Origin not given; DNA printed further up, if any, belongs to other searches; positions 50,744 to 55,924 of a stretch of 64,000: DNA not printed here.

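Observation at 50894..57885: Druantia type III-like pair: a 707-aa unknown protein translationally coupled to a 1626-aa helicase with many zinc ribbons and a DUF1998/MZB-like C-terminus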

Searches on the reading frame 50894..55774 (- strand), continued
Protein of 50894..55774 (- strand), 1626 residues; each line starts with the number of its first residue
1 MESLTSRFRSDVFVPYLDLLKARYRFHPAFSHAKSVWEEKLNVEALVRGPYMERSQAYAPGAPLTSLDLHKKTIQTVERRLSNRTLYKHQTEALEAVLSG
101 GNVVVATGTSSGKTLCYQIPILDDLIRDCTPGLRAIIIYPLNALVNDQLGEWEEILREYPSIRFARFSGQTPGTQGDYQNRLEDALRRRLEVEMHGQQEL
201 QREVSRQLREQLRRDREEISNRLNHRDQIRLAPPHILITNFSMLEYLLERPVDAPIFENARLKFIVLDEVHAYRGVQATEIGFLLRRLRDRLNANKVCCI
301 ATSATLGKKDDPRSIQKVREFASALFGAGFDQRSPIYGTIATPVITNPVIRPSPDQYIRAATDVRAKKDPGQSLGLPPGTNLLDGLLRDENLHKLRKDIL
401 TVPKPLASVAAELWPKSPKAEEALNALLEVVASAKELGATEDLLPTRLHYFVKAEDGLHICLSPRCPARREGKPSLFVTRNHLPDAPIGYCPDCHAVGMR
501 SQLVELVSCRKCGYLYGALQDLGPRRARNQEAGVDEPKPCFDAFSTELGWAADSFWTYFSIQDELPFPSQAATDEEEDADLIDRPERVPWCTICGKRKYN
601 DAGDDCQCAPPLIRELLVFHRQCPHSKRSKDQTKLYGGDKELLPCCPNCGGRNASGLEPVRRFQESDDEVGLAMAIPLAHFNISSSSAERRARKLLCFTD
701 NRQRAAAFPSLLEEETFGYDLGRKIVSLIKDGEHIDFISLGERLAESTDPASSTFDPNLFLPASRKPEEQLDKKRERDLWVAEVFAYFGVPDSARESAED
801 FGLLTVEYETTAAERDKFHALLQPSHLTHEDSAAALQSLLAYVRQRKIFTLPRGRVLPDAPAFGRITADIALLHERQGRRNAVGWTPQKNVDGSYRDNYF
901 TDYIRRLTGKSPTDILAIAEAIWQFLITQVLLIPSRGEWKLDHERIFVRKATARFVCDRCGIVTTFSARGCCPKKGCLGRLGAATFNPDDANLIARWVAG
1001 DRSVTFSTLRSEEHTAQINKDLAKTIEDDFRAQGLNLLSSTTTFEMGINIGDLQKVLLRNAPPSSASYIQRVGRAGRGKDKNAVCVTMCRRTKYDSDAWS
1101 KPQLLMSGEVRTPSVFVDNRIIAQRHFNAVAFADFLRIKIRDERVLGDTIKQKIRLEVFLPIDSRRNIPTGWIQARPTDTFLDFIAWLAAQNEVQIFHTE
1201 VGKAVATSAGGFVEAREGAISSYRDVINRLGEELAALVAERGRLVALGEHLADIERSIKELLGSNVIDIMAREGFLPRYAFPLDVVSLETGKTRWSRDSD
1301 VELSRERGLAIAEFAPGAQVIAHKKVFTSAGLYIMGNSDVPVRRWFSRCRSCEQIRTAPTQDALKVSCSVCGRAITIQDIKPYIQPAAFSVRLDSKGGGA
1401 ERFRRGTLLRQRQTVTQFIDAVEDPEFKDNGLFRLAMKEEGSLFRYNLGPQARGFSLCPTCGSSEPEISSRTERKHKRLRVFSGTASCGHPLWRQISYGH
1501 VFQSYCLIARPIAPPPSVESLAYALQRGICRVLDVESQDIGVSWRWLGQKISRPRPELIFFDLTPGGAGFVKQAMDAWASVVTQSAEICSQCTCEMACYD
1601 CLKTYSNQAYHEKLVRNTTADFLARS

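Call 43: find_homologous_proteins(query=window:50894-55774:-, max_evalue=1e-20)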
Query window:50894-55774:- (1626 aa): 1232 proteins with E <= 1e-20 among 8000 candidates; the best 120 are listed.
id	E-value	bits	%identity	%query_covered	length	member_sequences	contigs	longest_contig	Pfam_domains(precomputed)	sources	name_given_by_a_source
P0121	0.0e+0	3747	100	99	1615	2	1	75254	PF00270.36,PF09369.16,PF00271.38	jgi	jgi:hypothetical protein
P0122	0.0e+0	2957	77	100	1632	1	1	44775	PF00270.36,PF09369.16,PF00271.38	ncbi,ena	-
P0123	0.0e+0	2719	71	100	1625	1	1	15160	PF00270.36,PF09369.16,PF00271.38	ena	-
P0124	0.0e+0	2570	67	100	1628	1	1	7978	PF00270.36,PF09369.16,PF00271.38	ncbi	-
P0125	0.0e+0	2326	61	100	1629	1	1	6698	PF00270.36,PF09369.16,PF00271.38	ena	-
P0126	0.0e+0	2324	62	100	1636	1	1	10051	PF00270.36,PF09369.16,PF00271.38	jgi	-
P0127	0.0e+0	2315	61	100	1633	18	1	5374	PF00270.36,PF09369.16,PF00271.38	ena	-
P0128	0.0e+0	2288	60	100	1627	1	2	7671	PF00270.36,PF09369.16,PF00271.38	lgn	-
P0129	0.0e+0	2286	61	100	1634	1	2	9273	PF00270.36,PF09369.16,PF00271.38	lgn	-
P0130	0.0e+0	2284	61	100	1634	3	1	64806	PF00270.36,PF09369.16,PF00271.38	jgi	jgi:hypothetical protein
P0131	0.0e+0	2265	61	100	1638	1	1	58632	PF00270.36,PF09369.16,PF00271.38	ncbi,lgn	-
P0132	0.0e+0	2264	61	100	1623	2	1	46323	PF00270.36,PF09369.16,PF00271.38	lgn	-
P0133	0.0e+0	2259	59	100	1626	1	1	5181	PF00270.36,PF09369.16,PF00271.38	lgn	-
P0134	0.0e+0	2259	60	100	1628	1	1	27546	PF00270.36,PF09369.16,PF00271.38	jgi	-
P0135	0.0e+0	2255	60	100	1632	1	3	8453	PF00270.36,PF09369.16,PF00271.38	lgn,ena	-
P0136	0.0e+0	2249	60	100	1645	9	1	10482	PF00270.36,PF09369.16,PF00271.38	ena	-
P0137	0.0e+0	2246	60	100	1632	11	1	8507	PF00270.36,PF09369.16,PF00271.38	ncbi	-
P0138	0.0e+0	2239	60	100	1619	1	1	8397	PF00270.36,PF09369.16,PF00271.38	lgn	-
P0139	0.0e+0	2238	59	100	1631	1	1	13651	PF00270.36,PF09369.16,PF00271.38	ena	-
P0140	0.0e+0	2234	59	100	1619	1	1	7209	PF00270.36,PF09369.16,PF00271.38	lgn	-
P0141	0.0e+0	2232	59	100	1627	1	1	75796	PF00270.36,PF09369.16,PF00271.38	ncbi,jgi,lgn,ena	-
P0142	0.0e+0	2228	60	100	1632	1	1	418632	PF00270.36,PF09369.16,PF00271.38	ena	-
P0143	0.0e+0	2226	60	100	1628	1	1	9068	PF00270.36,PF09369.16,PF00271.38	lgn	-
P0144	0.0e+0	2225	60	98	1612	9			PF00270.36,PF09369.16,PF00271.38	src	-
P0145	0.0e+0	2223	60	100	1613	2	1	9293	PF00270.36,PF09369.16,PF00271.38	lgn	-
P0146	0.0e+0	2223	59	100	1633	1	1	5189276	PF00270.36,PF09369.16,PF00271.38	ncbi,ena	-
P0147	0.0e+0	2222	60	100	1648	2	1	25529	PF00270.36,PF09369.16,PF00271.38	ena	-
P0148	0.0e+0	2221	58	100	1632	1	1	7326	PF00270.36,PF09369.16,PF00271.38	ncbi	-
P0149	0.0e+0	2220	59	100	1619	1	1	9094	PF00270.36,PF09369.16,PF00271.38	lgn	-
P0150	0.0e+0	2220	60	100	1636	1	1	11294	PF00270.36,PF09369.16,PF00271.38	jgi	jgi:ATP-dependent helicase YprA (DUF1998 family)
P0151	0.0e+0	2219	60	99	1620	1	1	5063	PF00270.36,PF09369.16,PF00271.38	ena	-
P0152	0.0e+0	2219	59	100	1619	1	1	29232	PF00270.36,PF09369.16,PF00271.38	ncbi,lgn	-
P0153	0.0e+0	2217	59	100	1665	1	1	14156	PF00270.36,PF09369.16,PF00271.38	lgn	-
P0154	0.0e+0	2217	59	100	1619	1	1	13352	PF00270.36,PF09369.16,PF00271.38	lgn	-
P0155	0.0e+0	2216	60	100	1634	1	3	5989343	PF00270.36,PF09369.16,PF00271.38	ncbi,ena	-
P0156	0.0e+0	2213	59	100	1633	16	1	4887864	PF00270.36,PF09369.16,PF00271.38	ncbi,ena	-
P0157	0.0e+0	2213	59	100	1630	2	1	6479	PF00270.36,PF09369.16,PF00271.38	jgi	jgi:ATP-dependent helicase YprA (DUF1998 family)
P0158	0.0e+0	2213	59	100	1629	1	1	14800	PF00270.36,PF09369.16,PF00271.38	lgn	-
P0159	0.0e+0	2212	59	100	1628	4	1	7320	PF00270.36,PF09369.16,PF00271.38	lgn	-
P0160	0.0e+0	2212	58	100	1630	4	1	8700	PF00270.36,PF09369.16,PF00271.38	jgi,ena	-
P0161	0.0e+0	2206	59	100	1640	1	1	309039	PF00270.36,PF09369.16,PF00271.38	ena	-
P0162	0.0e+0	2205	59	100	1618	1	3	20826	PF00270.36,PF09369.16,PF00271.38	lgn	-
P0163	0.0e+0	2203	59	100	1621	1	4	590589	PF00270.36,PF09369.16,PF00271.38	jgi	jgi:hypothetical protein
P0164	0.0e+0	2202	58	100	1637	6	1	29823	PF00270.36,PF09369.16,PF00271.38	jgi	jgi:ATP-dependent helicase YprA (DUF1998 family)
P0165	0.0e+0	2202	59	100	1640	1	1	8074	PF00270.36,PF09369.16,PF00271.38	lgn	-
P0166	0.0e+0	2201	59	100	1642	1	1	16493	PF00270.36,PF09369.16,PF00271.38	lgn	-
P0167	0.0e+0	2200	58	100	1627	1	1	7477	PF00270.36,PF09369.16,PF00271.38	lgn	-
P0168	0.0e+0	2199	59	100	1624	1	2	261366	PF00270.36,PF09369.16,PF00271.38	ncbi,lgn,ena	-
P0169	0.0e+0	2198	60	100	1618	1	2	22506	PF00270.36,PF09369.16,PF00271.38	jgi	-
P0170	0.0e+0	2197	59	100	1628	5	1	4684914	PF00270.36,PF09369.16,PF00271.38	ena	-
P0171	0.0e+0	2196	59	100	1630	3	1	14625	PF00270.36,PF09369.16,PF00271.38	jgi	jgi:DEAD/DEAH box helicase/MrfA Zn-binding domain/Helicase conserved C-terminal domain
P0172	0.0e+0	2195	58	100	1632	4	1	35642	PF00270.36,PF09369.16,PF00271.38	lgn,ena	-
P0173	0.0e+0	2191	58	100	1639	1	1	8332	PF00270.36,PF09369.16,PF00271.38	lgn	-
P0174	0.0e+0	2191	58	100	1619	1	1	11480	PF00270.36,PF09369.16,PF00271.38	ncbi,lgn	-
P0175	0.0e+0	2188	59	100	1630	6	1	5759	PF00270.36,PF09369.16,PF00271.38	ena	-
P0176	0.0e+0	2187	58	100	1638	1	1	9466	PF00270.36,PF09369.16,PF00271.38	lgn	-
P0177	0.0e+0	2186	58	100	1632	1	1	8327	PF00270.36,PF09369.16,PF00271.38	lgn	-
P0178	0.0e+0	2185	59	100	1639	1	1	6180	PF00270.36,PF09369.16,PF00271.38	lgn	-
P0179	0.0e+0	2185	59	100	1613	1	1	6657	PF00270.36,PF09369.16,PF00271.38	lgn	-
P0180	0.0e+0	2184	59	100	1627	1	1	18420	PF00270.36,PF09369.16,PF00271.38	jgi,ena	-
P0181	0.0e+0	2183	59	100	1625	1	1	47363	PF00270.36,PF09369.16,PF00271.38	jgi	jgi:hypothetical protein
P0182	0.0e+0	2181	58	100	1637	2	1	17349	PF00270.36,PF09369.16,PF00271.38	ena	-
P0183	0.0e+0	2181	58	100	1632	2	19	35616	PF00270.36,PF09369.16,PF00271.38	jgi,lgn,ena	jgi:ATP-dependent helicase YprA (DUF1998 family)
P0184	0.0e+0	2180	59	100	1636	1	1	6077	PF00270.36,PF09369.16,PF00271.38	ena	-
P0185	0.0e+0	2179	58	100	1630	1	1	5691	PF00270.36,PF09369.16,PF00271.38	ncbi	-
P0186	0.0e+0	2179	58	100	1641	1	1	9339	PF00270.36,PF09369.16,PF00271.38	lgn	-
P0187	0.0e+0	2177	59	100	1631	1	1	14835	PF00270.36,PF09369.16,PF00271.38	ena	-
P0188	0.0e+0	2174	58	100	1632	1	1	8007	PF00270.36,PF09369.16,PF00271.38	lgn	-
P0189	0.0e+0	2171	59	100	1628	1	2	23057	PF00270.36,PF09369.16,PF00271.38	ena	-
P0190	0.0e+0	2170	59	100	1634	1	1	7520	PF00270.36,PF09369.16,PF00271.38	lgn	-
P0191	0.0e+0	2170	59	100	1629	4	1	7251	PF00270.36,PF09369.16,PF00271.38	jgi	-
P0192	0.0e+0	2169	58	100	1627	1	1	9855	PF00270.36,PF09369.16,PF00271.38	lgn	-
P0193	0.0e+0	2168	58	100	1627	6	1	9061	PF00270.36,PF09369.16,PF00271.38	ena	-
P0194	0.0e+0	2166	59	100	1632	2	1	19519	PF00270.36,PF09369.16,PF00271.38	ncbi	-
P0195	0.0e+0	2165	58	100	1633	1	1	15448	PF00270.36,PF09369.16,PF00271.38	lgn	-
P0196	0.0e+0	2164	58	99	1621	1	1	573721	PF00270.36,PF09369.16,PF00271.38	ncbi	ncbi:MAG: DEAD/DEAH box helicase [Deltaproteobacteria bacterium]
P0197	0.0e+0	2163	58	100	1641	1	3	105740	PF00270.36,PF09369.16,PF00271.38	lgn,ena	-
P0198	0.0e+0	2163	59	100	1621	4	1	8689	PF00270.36,PF09369.16,PF00271.38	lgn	-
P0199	0.0e+0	2163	58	100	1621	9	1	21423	PF00270.36,PF09369.16,PF00271.38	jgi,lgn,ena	-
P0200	0.0e+0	2162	58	100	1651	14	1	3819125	PF00270.36,PF09369.16,PF00271.38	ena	-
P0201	0.0e+0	2162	59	100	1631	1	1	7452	PF00270.36,PF09369.16,PF00271.38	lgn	-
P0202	0.0e+0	2161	58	100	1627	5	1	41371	PF00270.36,PF09369.16,PF00271.38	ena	-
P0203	0.0e+0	2160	58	100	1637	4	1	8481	PF00270.36,PF09369.16,PF00271.38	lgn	-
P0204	0.0e+0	2160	58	99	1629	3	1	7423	PF00270.36,PF09369.16,PF00271.38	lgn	-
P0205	0.0e+0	2160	59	100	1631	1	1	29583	PF00270.36,PF09369.16,PF00271.38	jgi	jgi:hypothetical protein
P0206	0.0e+0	2158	57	100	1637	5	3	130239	PF00270.36,PF09369.16,PF00271.38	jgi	jgi:hypothetical protein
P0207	0.0e+0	2158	58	100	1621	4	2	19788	PF00270.36,PF09369.16,PF00271.38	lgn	-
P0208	0.0e+0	2155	58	100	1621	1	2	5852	PF00270.36,PF09369.16,PF00271.38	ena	-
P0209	0.0e+0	2155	59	100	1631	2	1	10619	PF00270.36,PF09369.16,PF00271.38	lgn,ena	-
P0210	0.0e+0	2155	58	100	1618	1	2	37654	PF00270.36,PF09369.16,PF00271.38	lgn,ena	-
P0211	0.0e+0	2153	58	100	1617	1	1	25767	PF00270.36,PF09369.16,PF00271.38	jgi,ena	-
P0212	0.0e+0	2153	58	100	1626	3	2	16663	PF00270.36,PF09369.16,PF00271.38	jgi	-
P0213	0.0e+0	2152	59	100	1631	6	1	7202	PF00270.36,PF09369.16,PF00271.38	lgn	-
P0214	0.0e+0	2152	58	100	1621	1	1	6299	PF00270.36,PF09369.16,PF00271.38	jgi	jgi:hypothetical protein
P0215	0.0e+0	2151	58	100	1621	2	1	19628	PF00270.36,PF09369.16,PF00271.38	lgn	-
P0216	0.0e+0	2150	58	100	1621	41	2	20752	PF00270.36,PF09369.16,PF00271.38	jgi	jgi:RAD3-like DEAD/DEAH box helicase/helicase-like protein/uncharacterized protein DUF1998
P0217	0.0e+0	2150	57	100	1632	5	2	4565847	PF00270.36,PF09369.16,PF00271.38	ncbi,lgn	ncbi:MAG: helicase [Nitrospira sp.]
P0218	0.0e+0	2149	58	100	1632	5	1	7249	PF00270.36,PF09369.16,PF00271.38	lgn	-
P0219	0.0e+0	2149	58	100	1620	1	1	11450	PF00270.36,PF09369.16,PF00271.38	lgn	-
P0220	0.0e+0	2147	57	100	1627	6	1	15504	PF00270.36,PF09369.16,PF00271.38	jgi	jgi:hypothetical protein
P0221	0.0e+0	2147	59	100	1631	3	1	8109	PF00270.36,PF09369.16,PF00271.38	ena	-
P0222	0.0e+0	2146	58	100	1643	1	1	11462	PF00270.36,PF09369.16,PF00271.38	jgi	jgi:ATP-dependent helicase YprA (DUF1998 family)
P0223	0.0e+0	2145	58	100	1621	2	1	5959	PF00270.36,PF09369.16,PF00271.38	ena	-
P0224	0.0e+0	2143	58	100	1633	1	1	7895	PF00270.36,PF09369.16,PF00271.38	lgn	-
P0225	0.0e+0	2143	58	100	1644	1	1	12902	PF00270.36,PF09369.16,PF00271.38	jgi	jgi:hypothetical protein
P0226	0.0e+0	2143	59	100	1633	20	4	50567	PF00270.36,PF09369.16,PF00271.38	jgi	jgi:Zn ribbon nucleic-acid-binding protein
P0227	0.0e+0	2142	59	100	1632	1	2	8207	PF00270.36,PF09369.16,PF00271.38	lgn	-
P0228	0.0e+0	2141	58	100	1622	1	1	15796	PF00270.36,PF09369.16,PF00271.38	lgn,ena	-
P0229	0.0e+0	2140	58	100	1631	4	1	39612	PF00270.36,PF09369.16,PF00271.38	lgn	-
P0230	0.0e+0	2137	58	100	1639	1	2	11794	PF00270.36,PF09369.16,PF00271.38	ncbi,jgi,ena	-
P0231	0.0e+0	2137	58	100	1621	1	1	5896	PF00270.36,PF09369.16,PF00271.38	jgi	jgi:ATP-dependent helicase YprA (DUF1998 family)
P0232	0.0e+0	2136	57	100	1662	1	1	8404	PF00270.36,PF09369.16,PF00271.38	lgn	-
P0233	0.0e+0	2135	57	100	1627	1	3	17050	PF00270.36,PF09369.16,PF00271.38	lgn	-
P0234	0.0e+0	2135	58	100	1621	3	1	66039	PF00270.36,PF09369.16,PF00271.38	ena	-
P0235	0.0e+0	2133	58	100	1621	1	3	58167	PF00270.36,PF09369.16,PF00271.38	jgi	jgi:hypothetical protein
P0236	0.0e+0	2130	57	100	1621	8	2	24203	PF00270.36,PF09369.16,PF00271.38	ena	-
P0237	0.0e+0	2130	57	100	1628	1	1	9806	PF00270.36,PF09369.16,PF00271.38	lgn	-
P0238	0.0e+0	2129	57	100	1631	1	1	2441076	PF00270.36,PF09369.16,PF00271.38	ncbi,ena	-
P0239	0.0e+0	2128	58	100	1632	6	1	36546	PF00270.36,PF09369.16,PF00271.38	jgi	-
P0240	0.0e+0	2127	56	100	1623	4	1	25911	PF00270.36,PF09369.16,PF00271.38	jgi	jgi:ATP-dependent helicase YprA (DUF1998 family)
